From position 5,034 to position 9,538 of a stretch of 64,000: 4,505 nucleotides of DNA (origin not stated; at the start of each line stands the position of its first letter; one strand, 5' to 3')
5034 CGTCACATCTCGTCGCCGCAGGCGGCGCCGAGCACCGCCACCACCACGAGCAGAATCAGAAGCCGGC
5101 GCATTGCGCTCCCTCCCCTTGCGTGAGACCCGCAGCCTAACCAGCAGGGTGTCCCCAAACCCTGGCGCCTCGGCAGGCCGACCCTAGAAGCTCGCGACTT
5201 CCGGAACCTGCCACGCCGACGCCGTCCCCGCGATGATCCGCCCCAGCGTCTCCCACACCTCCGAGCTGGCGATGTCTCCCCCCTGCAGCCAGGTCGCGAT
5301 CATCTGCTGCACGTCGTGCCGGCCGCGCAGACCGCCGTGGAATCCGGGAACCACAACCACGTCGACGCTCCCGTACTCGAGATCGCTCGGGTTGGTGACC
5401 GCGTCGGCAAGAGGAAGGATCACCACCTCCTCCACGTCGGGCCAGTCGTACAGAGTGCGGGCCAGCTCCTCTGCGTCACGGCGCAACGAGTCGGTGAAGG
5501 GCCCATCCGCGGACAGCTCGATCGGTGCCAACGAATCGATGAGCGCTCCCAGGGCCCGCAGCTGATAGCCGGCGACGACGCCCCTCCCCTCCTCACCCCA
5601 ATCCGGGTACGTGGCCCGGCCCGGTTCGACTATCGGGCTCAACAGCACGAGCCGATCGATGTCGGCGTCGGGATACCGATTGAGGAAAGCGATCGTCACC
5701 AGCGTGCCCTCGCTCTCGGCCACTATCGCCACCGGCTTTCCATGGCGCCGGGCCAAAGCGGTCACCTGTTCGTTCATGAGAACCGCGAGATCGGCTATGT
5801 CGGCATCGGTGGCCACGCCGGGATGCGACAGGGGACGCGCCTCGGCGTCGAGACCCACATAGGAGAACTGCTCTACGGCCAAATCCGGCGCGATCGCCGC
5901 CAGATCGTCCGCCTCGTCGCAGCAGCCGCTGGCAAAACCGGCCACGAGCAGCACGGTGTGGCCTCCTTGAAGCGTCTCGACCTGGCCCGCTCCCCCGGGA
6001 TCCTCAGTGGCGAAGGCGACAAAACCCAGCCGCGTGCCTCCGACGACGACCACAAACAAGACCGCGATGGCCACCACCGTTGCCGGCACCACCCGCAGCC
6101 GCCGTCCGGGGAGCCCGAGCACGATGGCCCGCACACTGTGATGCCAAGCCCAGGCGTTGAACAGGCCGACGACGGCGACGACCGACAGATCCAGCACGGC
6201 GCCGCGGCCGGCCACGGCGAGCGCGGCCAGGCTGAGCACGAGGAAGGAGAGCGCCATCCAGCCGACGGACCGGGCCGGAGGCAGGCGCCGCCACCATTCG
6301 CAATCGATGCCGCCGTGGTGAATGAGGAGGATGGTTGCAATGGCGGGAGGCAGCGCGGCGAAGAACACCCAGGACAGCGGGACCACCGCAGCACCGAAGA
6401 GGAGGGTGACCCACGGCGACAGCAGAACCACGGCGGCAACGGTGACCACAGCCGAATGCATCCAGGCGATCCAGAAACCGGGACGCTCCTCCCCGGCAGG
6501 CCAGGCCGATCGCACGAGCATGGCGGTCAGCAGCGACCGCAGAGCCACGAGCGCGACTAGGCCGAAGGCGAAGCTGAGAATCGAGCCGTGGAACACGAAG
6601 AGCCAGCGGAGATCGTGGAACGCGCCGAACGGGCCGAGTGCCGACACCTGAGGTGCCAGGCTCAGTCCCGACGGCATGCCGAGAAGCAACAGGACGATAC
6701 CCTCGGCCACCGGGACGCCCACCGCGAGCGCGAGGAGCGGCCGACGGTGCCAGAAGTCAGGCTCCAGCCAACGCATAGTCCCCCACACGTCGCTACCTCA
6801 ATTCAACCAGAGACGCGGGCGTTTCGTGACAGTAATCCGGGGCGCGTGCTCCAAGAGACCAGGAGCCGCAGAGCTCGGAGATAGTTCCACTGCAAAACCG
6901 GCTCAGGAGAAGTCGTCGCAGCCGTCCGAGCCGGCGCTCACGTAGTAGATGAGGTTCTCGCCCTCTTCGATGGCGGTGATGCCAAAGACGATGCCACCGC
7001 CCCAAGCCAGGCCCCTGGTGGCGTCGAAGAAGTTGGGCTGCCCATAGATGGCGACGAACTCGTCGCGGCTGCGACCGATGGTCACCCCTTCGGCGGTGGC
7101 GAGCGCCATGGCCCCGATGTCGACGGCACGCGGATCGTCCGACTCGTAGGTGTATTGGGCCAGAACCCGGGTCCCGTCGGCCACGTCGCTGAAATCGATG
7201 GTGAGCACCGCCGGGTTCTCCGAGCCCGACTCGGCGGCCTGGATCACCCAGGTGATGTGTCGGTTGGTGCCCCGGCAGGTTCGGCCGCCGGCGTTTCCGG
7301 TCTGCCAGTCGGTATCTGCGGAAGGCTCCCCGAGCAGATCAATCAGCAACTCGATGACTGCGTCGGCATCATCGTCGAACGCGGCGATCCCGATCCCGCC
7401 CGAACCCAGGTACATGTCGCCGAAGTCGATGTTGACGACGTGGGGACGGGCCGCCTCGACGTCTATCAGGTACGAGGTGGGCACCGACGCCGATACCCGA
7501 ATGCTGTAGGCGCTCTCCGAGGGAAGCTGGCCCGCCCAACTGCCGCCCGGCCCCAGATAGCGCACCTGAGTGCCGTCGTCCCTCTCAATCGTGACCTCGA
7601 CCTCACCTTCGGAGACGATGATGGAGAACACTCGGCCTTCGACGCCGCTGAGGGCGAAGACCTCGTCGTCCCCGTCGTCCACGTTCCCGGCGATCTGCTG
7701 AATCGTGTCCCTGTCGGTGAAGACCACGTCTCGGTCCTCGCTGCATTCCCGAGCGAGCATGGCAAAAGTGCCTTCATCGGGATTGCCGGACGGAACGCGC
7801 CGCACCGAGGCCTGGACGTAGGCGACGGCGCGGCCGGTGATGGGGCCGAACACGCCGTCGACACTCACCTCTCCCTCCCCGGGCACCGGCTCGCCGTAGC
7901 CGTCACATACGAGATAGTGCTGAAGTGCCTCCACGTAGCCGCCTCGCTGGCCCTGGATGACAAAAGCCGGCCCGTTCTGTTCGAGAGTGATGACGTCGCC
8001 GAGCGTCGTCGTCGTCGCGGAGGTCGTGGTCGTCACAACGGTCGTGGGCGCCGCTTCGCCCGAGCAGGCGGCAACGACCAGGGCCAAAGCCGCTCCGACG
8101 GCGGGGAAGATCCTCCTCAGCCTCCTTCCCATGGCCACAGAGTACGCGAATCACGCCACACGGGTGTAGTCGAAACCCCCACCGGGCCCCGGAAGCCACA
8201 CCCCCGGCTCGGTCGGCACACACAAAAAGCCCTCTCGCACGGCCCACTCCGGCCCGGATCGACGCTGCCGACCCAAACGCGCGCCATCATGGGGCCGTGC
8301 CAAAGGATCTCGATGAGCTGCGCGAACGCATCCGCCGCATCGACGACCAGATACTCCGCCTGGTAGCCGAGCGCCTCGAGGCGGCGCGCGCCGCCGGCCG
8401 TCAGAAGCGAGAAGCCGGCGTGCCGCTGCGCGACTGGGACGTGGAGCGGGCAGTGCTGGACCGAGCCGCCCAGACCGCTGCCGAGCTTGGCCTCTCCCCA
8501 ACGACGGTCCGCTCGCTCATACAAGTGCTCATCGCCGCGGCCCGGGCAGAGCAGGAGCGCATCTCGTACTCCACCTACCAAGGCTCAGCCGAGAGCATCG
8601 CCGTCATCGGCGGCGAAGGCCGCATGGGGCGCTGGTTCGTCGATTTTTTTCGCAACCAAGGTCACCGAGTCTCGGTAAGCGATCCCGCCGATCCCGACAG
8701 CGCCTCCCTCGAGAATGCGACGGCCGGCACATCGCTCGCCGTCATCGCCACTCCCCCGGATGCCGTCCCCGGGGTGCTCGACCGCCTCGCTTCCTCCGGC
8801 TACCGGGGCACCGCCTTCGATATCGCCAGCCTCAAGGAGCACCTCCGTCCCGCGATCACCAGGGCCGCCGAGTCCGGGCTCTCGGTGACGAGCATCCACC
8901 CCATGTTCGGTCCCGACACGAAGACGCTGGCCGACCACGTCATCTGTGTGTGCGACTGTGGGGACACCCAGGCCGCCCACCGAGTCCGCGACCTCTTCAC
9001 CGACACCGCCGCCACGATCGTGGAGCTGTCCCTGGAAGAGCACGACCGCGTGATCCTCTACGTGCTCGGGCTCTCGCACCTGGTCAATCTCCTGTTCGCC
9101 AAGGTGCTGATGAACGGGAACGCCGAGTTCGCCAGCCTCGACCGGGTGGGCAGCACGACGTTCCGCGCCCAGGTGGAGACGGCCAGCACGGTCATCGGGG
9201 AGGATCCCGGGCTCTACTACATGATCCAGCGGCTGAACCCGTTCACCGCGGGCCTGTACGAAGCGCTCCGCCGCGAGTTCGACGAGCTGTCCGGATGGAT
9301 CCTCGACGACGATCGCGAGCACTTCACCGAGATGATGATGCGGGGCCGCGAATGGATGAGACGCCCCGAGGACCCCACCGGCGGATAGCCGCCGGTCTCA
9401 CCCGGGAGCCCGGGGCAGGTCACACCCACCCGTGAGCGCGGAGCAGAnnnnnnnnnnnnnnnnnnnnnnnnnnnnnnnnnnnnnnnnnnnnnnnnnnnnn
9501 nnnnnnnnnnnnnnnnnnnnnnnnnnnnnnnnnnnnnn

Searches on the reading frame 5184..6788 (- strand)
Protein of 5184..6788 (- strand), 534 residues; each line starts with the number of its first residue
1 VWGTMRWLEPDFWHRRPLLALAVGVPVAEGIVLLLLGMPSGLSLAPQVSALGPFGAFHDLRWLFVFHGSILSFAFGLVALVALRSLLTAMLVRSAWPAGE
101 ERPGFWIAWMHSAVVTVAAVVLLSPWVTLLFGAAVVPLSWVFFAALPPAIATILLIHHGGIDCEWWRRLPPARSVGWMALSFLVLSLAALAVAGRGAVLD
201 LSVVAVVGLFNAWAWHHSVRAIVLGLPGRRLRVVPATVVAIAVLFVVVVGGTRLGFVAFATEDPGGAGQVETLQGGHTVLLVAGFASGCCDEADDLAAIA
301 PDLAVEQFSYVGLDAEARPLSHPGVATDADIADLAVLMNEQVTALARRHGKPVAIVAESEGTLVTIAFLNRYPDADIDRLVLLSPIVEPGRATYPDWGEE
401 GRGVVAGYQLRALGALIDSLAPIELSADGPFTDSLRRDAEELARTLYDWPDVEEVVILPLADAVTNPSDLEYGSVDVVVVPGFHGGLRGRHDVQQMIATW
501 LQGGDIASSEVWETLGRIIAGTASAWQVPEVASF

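Call 83: search_protein_families(library=pfam, proteins=[window:5184-6788:-], max_evalue=0.0001)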
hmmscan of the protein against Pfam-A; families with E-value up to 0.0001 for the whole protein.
window:5184-6788:- (534 aa): 1 family
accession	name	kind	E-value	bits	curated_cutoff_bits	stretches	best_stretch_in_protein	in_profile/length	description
PF12146.15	Hydrolase_4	-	9.3e-07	28.8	27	1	285-395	9-120/239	Serine aminopeptidase, S33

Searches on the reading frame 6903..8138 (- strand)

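Call 83: search_protein_families(library=pfam, proteins=[window:6903-8138:-], max_evalue=0.0001)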
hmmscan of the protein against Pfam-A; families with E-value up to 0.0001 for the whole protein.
window:6903-8138:- (411 aa): 1 family
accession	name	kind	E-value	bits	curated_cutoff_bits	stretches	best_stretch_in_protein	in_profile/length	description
PF01471.23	PG_binding_1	-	3.6e-07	30.7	23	1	66-128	2-57/57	Putative peptidoglycan binding domain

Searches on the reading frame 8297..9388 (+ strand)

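Call 83: search_protein_families(library=pfam, proteins=[window:8297-9388:+], max_evalue=0.0001)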
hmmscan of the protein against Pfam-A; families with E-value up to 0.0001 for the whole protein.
window:8297-9388:+ (363 aa): 3 families
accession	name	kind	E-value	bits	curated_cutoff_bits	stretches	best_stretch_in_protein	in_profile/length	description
PF01817.26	CM_2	-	1.9e-17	63.7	27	1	8-87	1-80/80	Chorismate mutase type II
PF20463.3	PDH_C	-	1.1e-08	35.8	22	1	247-347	3-100/102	Prephenate dehydrogenase, dimerization domain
PF02153.23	PDH_N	-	2.7e-07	30.7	26.5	1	121-242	26-153/154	Prephenate dehydrogenase, nucleotide-binding domain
